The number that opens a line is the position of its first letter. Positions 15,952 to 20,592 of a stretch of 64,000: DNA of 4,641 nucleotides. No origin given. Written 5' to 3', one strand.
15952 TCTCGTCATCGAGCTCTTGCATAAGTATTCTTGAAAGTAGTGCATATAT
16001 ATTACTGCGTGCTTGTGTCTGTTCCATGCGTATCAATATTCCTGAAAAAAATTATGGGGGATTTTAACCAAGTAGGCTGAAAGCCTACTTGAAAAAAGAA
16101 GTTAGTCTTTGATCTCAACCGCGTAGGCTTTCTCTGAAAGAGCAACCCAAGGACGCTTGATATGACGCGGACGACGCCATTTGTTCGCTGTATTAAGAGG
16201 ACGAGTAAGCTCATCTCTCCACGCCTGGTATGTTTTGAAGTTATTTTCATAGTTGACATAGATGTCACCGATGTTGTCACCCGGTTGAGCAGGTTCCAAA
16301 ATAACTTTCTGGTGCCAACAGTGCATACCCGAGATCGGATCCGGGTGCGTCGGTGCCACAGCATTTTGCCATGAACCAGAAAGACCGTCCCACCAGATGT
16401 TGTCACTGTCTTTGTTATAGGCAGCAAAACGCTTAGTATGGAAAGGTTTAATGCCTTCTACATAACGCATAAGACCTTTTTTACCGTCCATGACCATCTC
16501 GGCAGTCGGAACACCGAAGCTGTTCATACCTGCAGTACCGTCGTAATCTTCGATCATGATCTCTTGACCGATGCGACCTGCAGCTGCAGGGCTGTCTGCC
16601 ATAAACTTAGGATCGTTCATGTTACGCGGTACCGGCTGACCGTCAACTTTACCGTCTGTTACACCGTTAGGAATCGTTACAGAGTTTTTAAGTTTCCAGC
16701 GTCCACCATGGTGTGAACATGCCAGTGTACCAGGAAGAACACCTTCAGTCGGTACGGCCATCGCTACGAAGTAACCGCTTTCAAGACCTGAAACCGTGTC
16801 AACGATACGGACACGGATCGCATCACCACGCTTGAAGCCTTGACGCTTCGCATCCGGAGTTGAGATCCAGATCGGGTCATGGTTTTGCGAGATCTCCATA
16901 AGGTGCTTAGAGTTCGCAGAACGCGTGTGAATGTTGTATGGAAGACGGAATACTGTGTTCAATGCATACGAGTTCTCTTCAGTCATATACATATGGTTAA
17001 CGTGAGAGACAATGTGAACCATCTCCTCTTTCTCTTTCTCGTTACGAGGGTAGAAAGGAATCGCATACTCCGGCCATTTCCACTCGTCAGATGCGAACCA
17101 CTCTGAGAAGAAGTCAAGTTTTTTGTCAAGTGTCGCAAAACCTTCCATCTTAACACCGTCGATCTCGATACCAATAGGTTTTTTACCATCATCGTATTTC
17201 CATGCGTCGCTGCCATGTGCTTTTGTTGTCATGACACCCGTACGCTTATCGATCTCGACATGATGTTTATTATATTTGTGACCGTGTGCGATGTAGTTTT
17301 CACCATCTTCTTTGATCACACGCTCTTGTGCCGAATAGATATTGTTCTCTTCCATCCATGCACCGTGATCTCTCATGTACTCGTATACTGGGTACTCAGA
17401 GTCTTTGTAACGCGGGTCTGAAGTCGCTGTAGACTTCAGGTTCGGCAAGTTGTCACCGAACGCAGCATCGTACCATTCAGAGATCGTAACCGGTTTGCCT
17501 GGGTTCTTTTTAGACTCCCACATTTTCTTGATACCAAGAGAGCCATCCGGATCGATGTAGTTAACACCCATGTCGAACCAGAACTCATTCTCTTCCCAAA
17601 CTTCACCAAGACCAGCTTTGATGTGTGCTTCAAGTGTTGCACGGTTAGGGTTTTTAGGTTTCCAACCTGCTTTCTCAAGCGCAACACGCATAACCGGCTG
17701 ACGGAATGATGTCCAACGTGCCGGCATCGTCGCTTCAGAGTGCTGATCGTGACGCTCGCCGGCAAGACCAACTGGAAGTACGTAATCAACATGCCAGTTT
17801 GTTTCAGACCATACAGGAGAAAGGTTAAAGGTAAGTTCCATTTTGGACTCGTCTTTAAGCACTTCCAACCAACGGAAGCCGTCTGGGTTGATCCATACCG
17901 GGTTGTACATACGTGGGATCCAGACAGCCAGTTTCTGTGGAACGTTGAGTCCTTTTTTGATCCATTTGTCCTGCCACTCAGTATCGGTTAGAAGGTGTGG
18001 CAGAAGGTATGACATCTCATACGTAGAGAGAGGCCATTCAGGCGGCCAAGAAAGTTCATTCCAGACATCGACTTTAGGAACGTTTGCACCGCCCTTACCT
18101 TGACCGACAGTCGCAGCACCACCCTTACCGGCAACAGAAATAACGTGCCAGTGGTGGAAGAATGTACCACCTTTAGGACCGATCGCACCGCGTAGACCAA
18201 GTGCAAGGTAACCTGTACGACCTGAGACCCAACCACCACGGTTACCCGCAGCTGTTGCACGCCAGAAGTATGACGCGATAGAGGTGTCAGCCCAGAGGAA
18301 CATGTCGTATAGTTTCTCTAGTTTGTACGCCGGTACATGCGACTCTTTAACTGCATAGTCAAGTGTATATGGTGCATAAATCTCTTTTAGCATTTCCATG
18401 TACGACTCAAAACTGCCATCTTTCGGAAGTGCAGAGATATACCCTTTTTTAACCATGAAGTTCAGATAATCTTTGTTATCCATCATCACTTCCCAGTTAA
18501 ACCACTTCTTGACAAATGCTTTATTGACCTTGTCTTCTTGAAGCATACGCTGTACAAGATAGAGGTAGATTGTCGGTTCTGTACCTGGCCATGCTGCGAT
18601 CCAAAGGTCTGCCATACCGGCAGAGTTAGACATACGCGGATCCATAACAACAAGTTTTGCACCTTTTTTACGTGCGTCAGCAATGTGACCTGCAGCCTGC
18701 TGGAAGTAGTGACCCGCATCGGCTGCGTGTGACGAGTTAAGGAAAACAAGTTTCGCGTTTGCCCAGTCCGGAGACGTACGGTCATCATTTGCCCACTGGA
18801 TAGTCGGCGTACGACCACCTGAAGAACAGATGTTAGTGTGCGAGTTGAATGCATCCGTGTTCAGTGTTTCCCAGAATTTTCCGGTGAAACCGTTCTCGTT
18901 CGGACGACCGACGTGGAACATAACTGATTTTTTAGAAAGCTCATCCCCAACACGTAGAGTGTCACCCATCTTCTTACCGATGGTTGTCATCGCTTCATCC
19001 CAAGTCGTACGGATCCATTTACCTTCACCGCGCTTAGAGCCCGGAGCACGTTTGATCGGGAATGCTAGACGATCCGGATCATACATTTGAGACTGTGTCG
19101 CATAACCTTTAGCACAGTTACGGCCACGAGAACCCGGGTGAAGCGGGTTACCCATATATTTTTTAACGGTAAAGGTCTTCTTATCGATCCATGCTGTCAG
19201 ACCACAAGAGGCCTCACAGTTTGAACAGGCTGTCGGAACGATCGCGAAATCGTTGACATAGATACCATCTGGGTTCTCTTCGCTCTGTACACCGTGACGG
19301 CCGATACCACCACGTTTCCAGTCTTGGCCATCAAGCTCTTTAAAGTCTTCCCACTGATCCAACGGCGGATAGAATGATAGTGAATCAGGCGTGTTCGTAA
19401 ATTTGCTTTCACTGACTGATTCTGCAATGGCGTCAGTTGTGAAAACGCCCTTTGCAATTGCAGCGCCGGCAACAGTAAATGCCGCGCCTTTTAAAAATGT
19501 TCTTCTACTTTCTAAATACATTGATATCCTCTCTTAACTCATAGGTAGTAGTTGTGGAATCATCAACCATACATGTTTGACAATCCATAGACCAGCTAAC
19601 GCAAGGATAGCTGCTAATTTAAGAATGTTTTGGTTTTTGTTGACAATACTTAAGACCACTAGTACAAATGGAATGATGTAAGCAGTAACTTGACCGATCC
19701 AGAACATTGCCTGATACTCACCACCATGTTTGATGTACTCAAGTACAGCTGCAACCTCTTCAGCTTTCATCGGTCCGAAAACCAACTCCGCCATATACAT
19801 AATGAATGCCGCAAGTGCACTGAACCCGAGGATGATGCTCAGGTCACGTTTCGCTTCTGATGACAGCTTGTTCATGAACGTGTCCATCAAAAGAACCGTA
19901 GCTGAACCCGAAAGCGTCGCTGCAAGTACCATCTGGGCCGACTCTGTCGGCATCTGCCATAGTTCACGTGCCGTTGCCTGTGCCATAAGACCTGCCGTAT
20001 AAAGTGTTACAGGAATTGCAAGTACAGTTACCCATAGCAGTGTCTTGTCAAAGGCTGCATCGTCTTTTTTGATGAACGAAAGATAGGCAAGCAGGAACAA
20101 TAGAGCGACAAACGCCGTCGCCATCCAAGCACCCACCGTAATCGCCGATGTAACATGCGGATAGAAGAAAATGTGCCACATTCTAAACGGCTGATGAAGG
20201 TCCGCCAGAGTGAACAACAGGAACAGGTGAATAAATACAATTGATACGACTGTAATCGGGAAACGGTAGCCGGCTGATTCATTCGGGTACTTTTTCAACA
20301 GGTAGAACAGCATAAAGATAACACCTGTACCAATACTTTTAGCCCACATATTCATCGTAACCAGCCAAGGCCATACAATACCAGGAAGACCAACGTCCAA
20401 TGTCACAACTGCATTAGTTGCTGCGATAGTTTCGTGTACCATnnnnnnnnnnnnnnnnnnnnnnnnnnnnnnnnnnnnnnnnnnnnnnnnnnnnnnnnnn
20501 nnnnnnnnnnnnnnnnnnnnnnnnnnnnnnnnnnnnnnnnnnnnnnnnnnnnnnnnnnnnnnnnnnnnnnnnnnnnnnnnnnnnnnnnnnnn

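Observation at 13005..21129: Sigma54-headed 7-gene molybdoenzyme operon (B-C-A-chaperone-polyferredoxin) with two unexplained accessory genes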

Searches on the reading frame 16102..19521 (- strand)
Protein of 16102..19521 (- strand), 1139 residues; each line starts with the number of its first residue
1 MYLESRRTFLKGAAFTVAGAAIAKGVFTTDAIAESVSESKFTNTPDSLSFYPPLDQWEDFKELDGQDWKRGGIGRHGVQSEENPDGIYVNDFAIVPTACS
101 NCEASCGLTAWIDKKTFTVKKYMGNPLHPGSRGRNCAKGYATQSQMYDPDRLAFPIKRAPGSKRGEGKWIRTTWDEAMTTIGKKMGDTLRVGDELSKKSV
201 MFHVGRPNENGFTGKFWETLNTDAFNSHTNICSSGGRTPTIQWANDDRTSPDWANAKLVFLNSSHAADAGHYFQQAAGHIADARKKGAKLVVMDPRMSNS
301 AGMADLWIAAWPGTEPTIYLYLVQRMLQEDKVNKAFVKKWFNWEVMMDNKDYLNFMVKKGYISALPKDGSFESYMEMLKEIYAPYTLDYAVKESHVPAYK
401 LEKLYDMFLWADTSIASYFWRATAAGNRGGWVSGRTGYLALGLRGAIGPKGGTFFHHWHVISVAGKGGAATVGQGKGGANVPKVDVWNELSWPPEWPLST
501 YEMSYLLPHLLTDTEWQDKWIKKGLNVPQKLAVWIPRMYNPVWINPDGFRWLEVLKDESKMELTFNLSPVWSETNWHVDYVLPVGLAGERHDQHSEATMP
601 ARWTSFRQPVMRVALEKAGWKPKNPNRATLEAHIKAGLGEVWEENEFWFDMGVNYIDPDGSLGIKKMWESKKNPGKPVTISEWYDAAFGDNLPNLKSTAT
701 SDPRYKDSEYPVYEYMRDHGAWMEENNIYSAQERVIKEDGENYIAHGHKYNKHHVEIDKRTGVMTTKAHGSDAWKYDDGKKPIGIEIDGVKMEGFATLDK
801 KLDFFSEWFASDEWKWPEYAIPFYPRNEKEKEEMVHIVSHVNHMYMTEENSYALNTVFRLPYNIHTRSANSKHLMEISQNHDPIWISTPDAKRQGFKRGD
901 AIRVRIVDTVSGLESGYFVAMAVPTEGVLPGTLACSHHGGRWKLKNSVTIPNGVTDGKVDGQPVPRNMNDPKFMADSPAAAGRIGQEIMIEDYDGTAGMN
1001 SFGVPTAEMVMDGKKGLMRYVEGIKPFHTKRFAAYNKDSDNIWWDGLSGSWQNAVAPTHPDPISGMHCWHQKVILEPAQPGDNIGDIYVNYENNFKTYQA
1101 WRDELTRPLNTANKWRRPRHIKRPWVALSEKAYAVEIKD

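Call 3: search_protein_families(library=pfam, proteins=[window:16102-19521:-], max_evalue=0.01)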
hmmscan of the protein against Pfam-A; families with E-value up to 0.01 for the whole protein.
window:16102-19521:- (1139 aa): 3 families
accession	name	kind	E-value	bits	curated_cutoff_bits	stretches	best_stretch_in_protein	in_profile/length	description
PF00384.28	Molybdopterin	-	3.3e-13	49.9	24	1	151-592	1-318/353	Molybdopterin oxidoreductase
PF04879.21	Molybdop_Fe4S4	-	2.9e-10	40.4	22.7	1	94-147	3-54/55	Molybdopterin oxidoreductase Fe4S4 domain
PF01568.27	Molydop_binding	-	1.7e-05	25.2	26.8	1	859-945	7-83/110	Molydopterin dinucleotide binding domain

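Call 4: search_protein_families(library=ncbifam, proteins=[window:16102-19521:-], max_evalue=0.01)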
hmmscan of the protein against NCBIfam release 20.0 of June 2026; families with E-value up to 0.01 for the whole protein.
window:16102-19521:- (1139 aa): 20 families
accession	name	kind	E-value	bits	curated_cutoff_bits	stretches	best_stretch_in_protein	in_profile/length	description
NF012032.0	PRK15488.1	equivalog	5.2e-36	123.9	694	1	94-341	43-281/759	thiosulfate reductase PhsA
TIGR02166.1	dmsA_ynfE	subfamily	3.8e-32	111.2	777.7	1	95-452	45-396/794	DMSO/selenate family reductase complex A subunit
TIGR03479.1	DMSO_red_II_alp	subfamily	2.2e-28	98.8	984.75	1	125-340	94-306/913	molybdopterin-dependent oxidoreductase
TIGR01591.1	Fdh-alpha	equivalog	3.9e-26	91.3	666.25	1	97-340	1-237/672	formate dehydrogenase subunit alpha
NF041884.1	selenate_YnfF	exception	7.6e-24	83.6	1650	1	80-340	32-298/798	selenate/tellurate reductase subunit YnfF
TIGR01553.1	formate-DH-alph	equivalog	1.3e-22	79.4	814.2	2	97-188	47-139/1009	formate dehydrogenase-N subunit alpha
NF041885.1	selenate_YnfE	exception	5e-21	74.2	1675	1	93-341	47-306/805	selenate/tellurate reductase subunit YnfE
NF010055.0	PRK13532.1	equivalog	1.1e-19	70.3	904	1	97-436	45-389/830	nitrate reductase catalytic subunit NapA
TIGR01706.1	NAPA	equivalog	6.7e-19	67.7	930.55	2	97-190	45-137/830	periplasmic nitrate reductase subunit alpha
NF011566.1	PRK14990.1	exception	7.8e-19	67.2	1600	1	95-420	59-386/814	dimethylsulfoxide reductase subunit A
NF047855.1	AssmNtatRedNasC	equivalog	1.9e-17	62.8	1100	1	94-340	20-262/708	assimilatory nitrate reductase catalytic subunit NasC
NF041714.1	arsenate_red_ArrA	equivalog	1.2e-16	60.1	1600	1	94-456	50-402/848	arsenate respiratory reductase molybdopterin-containing subunit ArrA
NF042978.1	EthbenzDh_ebdA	equivalog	3.3e-16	58.2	2000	1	134-352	125-342/977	ethylbenzene dehydrogenase subunit alpha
NF041513.1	formate_DH_Act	exception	5.6e-14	50.9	1400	1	57-354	6-307/1067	formate dehydrogenase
NF011567.1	PRK14991.1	equivalog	1e-13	50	1750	2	246-338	275-371/1022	tetrathionate reductase subunit TtrA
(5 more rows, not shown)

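Call 8: find_related_loci(query=window:16102-19521:-, collection=genome_contigs, flank=10000)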
Query window:16102-19521:- (1139 aa) in genome_contigs; peptide patterns used: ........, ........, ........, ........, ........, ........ (x = any residue, [..] = any of these).
493 stretches matched a pattern; 486 encode a relative of the query (tblastn E <= 1e-3); the best 80 are kept; 80 distinct loci.
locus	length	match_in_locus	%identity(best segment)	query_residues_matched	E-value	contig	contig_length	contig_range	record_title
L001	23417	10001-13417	95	1-1139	0e+0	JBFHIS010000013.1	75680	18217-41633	MAG: Sulfurimonadaceae bacterium isolate Mix_sand07.2021.05.G.45 k141_827602_length_75680_cov_25.9963, whole genome shot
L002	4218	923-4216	92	1-1099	0e+0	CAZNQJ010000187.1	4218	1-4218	MAG TPA_asm: uncultured Campylobacterales bacterium isolate binchicken_co150_594 genome assembly, contig: NODE_67756_len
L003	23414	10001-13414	92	1-1139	0e+0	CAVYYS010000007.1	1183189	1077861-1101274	MAG: uncultured Helicobacteraceae bacterium isolate MFD02923.bin.2.51 genome assembly, contig: contig_2576, whole genome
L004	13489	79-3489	86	1-1138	0e+0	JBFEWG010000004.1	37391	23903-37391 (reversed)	MAG: Sulfurimonadaceae bacterium isolate Mix_mud08.2021.06.56 k141_210670_length_37391_cov_20.9306, whole genome shotgun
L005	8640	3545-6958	85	1-1139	0e+0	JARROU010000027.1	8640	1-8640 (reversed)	MAG: Campylobacterales bacterium isolate Spart_158_MAG scaffold_4002, whole genome shotgun sequence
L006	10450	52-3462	86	1-1138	0e+0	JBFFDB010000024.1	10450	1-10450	MAG: Sulfurimonadaceae bacterium isolate Mix_mud13.2021.11.21 k141_706042_length_10450_cov_7.9795, whole genome shotgun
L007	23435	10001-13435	86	1-1138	0e+0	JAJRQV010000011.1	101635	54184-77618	MAG: Campylobacterales bacterium isolate Dive100_bin10.89 k141_116982, whole genome shotgun sequence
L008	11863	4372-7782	86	1-1138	0e+0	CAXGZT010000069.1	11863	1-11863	MAG TPA_asm: uncultured Campylobacterales bacterium isolate SRR12479794_binner13_Refined_2 genome assembly, contig: ERZ4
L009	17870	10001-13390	85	1-1139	0e+0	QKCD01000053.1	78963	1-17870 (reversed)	MAG: Sulfuricurvum sp. isolate SZUA-415 scaffold_431, whole genome shotgun sequence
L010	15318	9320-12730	85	1-1139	0e+0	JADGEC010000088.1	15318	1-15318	MAG: Sulfurimonadaceae bacterium isolate BB26 NODE_3621_length_15318_cov_4.570537, whole genome shotgun sequence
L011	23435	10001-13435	85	1-1138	0e+0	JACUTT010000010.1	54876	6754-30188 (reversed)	MAG: Campylobacterales bacterium isolate Kmv12 NODE_214_length_54876_cov_146.660076, whole genome shotgun sequence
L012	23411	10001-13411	85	1-1139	0e+0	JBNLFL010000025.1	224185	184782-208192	MAG: Sulfurimonadaceae bacterium isolate C1.bin.43.orig k141_1736426, whole genome shotgun sequence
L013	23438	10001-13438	84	1-1138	0e+0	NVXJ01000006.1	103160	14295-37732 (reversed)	MAG: Arcobacter sp. isolate NORP14 Contig_source1382A_501, whole genome shotgun sequence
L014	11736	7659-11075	94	1-1139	0e+0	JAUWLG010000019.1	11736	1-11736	MAG: Helicobacteraceae bacterium isolate CSMAG_2366 CSMAG_2366_k141_1588752_length_11736_cov_8.0000, whole genome shotgu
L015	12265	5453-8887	84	1-1138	0e+0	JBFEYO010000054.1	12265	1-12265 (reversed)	MAG: Sulfurimonadaceae bacterium isolate Mix_mud09.2021.07.56 k141_2483679_length_12265_cov_18.5434, whole genome shotgu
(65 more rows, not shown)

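Call 9: search_solved_structures(query=window:16102-19521:-, max_evalue=0.001)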
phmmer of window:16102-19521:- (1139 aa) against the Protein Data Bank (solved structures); distinct sequences matched with E-value up to 0.001: 19.
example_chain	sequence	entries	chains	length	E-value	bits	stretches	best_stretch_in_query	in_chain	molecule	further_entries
2vpw_A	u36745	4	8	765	3.9e-32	114.2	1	88-341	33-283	THIOSULFATE REDUCTASE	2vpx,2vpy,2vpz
2e7z_A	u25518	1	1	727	7.7e-20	73.5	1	98-341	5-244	Acetylene hydratase Ahy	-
9vap_A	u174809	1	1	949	1.8e-18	69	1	94-339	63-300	Formate dehydrogenase molybdopterin-binding subunit FdhA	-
7qv7_S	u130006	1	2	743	2.2e-18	68.7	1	95-339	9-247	Hydrogen dependent carbon dioxide reductase subunit FdhF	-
6cz7_A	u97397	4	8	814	4.7e-17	64.3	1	96-583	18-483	ArrA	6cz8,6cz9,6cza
1kqf_A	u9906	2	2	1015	9.5e-16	60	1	97-348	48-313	FORMATE DEHYDROGENASE, NITRATE-INDUCIBLE, MAJOR SUBUNIT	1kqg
4ydd_A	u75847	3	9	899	1.9e-15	59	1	126-340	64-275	DMSO reductase family type II enzyme, molybdopterin subunit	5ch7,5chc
5e7o_A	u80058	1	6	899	1.9e-15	59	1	126-340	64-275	DMSO reductase family type II enzyme, molybdopterin subunit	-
3ml1_A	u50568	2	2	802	3.8e-13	51.3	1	98-455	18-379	Periplasmic nitrate reductase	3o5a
7bkb_D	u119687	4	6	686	9.7e-13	50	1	94-342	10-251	Formate dehydrogenase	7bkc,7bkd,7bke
2ivf_A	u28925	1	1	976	3.1e-12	48.3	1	135-342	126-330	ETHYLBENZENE DEHYDROGENASE ALPHA-SUBUNIT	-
2nya_A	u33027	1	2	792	4.5e-12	47.8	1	98-448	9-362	Periplasmic nitrate reductase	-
9t1s_L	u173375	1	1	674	2.6e-11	45.3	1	94-339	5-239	formate dehydrogenase (coenzyme F420)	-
1h0h_A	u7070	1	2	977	1.3e-10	42.9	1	96-340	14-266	FORMATE DEHYDROGENASE SUBUNIT ALPHA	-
1ogy_A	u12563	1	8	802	2.9e-09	38.5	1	98-452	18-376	PERIPLASMIC NITRATE REDUCTASE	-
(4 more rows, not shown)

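Call 77: find_homologous_proteins(query=window:16102-19521:-, region=560-1139, max_evalue=1e-10)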
Query window:16102-19521:-, residues 560-1139 (580 aa): 4677 proteins with E <= 1e-10 among 8000 candidates; the best 120 are listed.
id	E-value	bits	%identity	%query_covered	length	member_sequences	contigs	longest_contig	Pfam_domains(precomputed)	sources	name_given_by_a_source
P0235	0.0e+0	1385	100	100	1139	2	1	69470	PF00384.28,PF01568.28,PF04879.22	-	-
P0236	0.0e+0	1316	94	100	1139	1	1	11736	PF00384.28,PF01568.28,PF04879.22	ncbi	-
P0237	0.0e+0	1312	94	100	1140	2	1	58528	PF00384.28,PF04879.22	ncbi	ncbi:MAG: molybdopterin-dependent oxidoreductase [Sulfurimonadaceae bacterium]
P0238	0.0e+0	1303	94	100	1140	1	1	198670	PF00384.28,PF01568.28,PF04879.22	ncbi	-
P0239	0.0e+0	1298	93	100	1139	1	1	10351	PF00384.28,PF01568.28,PF04879.22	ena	-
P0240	0.0e+0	1298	93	100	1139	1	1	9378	PF00384.28,PF01568.28,PF04879.22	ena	-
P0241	0.0e+0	1298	93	100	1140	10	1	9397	PF00384.28,PF01568.28,PF04879.22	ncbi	-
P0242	0.0e+0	1282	93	100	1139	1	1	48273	PF00384.28,PF01568.28,PF04879.22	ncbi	-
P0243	0.0e+0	1271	92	100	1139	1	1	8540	PF00384.28,PF01568.28,PF04879.22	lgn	-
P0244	0.0e+0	1266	92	100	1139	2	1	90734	PF00384.28,PF01568.28,PF04879.22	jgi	-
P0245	0.0e+0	1261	91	100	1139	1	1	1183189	PF00384.28,PF04879.22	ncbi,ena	-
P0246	0.0e+0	1257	90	100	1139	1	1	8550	PF00384.28,PF04879.22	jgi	jgi:anaerobic selenocysteine-containing dehydrogenase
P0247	0.0e+0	1254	91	100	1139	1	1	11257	PF00384.28,PF01568.28,PF04879.22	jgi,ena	-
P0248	0.0e+0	1253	90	100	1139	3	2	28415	PF00384.28,PF04879.22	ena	-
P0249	0.0e+0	1197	86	100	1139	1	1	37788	PF00384.28,PF01568.28,PF04879.22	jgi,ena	-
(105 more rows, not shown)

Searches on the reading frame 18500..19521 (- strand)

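Call 97: search_solved_structures(query=window:18500-19521:-, max_evalue=1e-15, show_alignments=2)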
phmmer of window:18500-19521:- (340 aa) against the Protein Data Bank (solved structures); distinct sequences matched with E-value up to 1e-15: 5.
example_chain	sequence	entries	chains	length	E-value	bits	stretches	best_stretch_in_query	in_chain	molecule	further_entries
2vpw_A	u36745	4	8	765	1.6e-29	106.1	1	88-340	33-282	THIOSULFATE REDUCTASE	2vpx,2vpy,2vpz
2e7z_A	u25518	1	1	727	3.6e-20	75.4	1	98-340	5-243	Acetylene hydratase Ahy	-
9vap_A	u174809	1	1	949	5.4e-19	71.5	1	94-338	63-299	Formate dehydrogenase molybdopterin-binding subunit FdhA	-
5e7o_A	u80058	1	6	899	6.4e-16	61.4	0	126-329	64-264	DMSO reductase family type II enzyme, molybdopterin subunit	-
4ydd_A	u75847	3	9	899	6.4e-16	61.4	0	126-329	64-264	DMSO reductase family type II enzyme, molybdopterin subunit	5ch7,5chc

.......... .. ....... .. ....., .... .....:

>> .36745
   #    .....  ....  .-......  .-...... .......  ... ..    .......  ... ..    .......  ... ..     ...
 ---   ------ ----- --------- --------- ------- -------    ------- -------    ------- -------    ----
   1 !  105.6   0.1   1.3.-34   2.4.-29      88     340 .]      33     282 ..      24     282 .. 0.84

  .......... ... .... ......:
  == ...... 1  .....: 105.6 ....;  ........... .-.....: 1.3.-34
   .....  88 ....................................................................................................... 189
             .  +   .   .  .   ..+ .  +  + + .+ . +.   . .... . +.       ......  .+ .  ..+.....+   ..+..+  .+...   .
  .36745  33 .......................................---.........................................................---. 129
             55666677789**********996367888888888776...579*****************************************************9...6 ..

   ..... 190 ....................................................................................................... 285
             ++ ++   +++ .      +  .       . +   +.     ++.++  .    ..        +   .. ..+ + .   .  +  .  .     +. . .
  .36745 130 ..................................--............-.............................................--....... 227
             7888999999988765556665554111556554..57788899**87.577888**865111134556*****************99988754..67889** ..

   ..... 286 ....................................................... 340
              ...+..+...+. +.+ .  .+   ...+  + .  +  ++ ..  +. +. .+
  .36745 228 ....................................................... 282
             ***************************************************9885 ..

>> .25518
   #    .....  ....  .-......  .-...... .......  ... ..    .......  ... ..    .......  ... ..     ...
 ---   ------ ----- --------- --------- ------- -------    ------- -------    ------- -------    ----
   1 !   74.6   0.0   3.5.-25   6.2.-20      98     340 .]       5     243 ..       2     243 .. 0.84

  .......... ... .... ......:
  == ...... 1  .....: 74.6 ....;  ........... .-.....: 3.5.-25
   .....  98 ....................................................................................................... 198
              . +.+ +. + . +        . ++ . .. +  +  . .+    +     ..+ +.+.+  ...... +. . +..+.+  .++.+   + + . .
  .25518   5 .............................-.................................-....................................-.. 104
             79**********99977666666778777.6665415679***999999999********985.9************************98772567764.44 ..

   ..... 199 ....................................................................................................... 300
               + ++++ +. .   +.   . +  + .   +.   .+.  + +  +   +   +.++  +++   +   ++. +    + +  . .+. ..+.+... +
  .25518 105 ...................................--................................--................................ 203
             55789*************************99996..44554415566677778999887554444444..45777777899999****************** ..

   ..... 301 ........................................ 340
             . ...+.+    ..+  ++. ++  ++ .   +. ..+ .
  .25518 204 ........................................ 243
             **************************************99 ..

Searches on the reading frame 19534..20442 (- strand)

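Call 3: search_protein_families(library=pfam, proteins=[window:19534-20442:-], max_evalue=0.01)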
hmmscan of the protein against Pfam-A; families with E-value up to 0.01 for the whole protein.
window:19534-20442:- (302 aa): 2 families
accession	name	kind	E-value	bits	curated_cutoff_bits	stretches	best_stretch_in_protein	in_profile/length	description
PF03916.19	NrfD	-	1.4e-14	54.9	25.8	1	21-293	8-305/313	Polysulphide reductase, NrfD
PF14589.11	NrfD_2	-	5.1e-06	26.9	27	1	18-290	6-266/281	Polysulfide reductase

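Call 4: search_protein_families(library=ncbifam, proteins=[window:19534-20442:-], max_evalue=0.01)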
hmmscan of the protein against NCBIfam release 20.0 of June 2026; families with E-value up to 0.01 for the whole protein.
window:19534-20442:- (302 aa): 3 families
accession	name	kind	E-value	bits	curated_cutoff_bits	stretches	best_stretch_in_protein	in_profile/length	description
NF011568.0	PRK14992.1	equivalog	4.5e-06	26.3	314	1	24-300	19-292/341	tetrathionate reductase subunit TtrC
NF045798.1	DsrP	equivalog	7.2e-06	25.7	350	1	66-300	91-303/346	sulfate reduction electron transfer complex DsrMKJOP subunit DsrP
NF041784.1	mnquin_red_QrcD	equivalog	0.0048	16.2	570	0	37-124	68-154/408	menaquinone reductase integral membrane subunit QrcD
